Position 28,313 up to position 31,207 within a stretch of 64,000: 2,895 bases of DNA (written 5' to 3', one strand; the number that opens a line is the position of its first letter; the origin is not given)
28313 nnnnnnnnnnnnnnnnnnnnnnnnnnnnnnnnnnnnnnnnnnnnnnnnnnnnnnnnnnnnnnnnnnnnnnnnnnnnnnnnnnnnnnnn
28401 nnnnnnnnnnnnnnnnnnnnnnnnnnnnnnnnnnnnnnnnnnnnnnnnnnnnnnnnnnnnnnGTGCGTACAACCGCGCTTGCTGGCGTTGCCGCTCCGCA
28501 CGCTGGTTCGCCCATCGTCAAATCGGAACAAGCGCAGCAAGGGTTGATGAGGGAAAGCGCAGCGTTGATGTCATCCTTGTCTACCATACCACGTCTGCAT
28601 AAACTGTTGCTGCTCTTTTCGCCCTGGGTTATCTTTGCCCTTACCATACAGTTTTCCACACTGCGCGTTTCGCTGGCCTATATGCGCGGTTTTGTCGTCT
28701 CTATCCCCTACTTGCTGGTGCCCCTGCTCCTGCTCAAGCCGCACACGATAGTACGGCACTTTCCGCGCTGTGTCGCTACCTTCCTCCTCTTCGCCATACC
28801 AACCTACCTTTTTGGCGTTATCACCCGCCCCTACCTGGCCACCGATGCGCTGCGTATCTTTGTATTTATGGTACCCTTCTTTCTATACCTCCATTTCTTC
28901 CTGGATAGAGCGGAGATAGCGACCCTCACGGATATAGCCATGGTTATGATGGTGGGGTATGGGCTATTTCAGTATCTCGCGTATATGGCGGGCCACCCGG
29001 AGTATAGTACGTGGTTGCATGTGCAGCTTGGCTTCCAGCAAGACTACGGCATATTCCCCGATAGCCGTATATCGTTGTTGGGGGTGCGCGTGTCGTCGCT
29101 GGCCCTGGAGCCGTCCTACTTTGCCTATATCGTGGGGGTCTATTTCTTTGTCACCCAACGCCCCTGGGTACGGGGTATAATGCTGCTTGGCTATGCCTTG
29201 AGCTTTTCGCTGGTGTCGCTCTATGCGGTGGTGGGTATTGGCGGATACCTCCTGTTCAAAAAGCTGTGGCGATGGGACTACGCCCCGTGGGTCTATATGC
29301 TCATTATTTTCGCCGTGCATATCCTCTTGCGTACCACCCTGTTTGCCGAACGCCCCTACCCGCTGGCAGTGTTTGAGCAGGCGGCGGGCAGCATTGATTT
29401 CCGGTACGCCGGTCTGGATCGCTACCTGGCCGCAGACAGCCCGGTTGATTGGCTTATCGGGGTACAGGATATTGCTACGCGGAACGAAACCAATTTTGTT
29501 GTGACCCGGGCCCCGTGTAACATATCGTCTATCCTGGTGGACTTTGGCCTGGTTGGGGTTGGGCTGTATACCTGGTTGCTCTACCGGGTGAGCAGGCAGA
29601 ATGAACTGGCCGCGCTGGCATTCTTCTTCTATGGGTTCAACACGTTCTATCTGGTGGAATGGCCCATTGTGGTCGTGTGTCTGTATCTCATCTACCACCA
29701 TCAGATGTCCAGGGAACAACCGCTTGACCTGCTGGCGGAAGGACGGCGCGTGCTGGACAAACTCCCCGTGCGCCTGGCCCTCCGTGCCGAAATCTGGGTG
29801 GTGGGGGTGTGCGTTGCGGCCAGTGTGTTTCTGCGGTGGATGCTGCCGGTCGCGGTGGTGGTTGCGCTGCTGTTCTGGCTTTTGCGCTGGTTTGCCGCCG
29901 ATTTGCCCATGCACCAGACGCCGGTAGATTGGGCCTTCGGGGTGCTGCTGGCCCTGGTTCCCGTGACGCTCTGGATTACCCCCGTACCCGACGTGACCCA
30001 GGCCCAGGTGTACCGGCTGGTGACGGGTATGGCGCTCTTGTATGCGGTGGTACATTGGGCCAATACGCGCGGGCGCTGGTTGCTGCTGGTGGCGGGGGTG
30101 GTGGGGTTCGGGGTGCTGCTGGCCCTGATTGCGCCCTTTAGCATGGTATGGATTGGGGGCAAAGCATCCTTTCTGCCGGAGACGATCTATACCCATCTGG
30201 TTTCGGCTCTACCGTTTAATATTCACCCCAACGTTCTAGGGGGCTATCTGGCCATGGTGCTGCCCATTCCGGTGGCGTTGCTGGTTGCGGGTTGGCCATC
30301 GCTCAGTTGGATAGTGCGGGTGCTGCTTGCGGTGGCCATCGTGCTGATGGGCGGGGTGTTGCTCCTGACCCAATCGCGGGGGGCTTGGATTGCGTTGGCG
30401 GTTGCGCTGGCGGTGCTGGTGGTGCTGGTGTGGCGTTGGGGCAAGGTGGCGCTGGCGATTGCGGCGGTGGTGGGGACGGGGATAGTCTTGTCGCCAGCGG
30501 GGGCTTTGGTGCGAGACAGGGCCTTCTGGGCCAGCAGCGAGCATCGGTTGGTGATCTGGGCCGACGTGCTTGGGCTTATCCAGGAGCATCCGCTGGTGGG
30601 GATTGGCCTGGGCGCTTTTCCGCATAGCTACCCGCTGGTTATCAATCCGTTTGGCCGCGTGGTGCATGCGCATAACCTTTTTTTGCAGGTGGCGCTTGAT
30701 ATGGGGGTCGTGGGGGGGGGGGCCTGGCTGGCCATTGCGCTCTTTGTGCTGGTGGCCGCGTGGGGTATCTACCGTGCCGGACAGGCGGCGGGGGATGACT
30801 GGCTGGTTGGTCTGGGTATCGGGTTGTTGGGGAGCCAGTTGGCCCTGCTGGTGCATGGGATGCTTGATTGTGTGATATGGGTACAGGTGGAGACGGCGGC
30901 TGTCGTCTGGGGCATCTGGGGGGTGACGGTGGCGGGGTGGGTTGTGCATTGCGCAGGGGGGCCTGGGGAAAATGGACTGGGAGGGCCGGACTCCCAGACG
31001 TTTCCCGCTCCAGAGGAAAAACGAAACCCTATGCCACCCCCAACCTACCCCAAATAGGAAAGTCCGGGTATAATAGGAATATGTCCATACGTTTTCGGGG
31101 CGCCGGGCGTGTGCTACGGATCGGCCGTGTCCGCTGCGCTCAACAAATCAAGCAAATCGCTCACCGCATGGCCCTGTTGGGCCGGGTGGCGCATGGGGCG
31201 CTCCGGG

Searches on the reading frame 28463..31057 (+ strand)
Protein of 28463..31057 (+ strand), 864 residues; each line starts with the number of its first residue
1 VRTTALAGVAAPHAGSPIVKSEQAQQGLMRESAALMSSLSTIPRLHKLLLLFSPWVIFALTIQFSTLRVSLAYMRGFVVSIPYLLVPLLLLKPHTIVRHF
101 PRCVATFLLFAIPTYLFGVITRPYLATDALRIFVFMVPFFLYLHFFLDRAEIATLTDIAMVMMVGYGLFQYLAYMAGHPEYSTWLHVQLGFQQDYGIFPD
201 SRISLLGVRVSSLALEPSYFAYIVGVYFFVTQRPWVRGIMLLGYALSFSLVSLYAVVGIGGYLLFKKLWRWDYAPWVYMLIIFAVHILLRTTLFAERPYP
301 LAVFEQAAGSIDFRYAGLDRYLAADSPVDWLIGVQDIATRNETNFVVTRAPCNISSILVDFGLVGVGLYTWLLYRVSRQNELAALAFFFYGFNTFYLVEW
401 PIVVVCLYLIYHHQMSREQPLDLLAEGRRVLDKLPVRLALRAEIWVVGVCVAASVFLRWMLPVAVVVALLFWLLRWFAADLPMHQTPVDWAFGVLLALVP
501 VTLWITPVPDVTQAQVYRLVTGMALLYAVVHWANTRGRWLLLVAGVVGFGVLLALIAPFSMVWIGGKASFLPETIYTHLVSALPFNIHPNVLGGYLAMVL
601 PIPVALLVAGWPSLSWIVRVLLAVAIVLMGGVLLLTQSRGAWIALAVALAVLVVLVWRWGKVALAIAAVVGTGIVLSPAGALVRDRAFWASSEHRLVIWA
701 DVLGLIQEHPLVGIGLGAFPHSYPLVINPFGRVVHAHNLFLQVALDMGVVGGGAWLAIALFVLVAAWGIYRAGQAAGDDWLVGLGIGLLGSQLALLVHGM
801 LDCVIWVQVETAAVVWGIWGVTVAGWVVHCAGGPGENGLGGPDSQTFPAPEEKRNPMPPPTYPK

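Call 48: search_protein_families(library=pfam, proteins=[window:28463-31057:+], max_evalue=0.0001)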
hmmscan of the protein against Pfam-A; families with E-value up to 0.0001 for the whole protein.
window:28463-31057:+ (864 aa): 1 family
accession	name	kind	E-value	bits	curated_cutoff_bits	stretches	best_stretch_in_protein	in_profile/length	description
PF04932.20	Wzy_C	-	2.3e-21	76.6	31.7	1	625-756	2-149/149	O-Antigen ligase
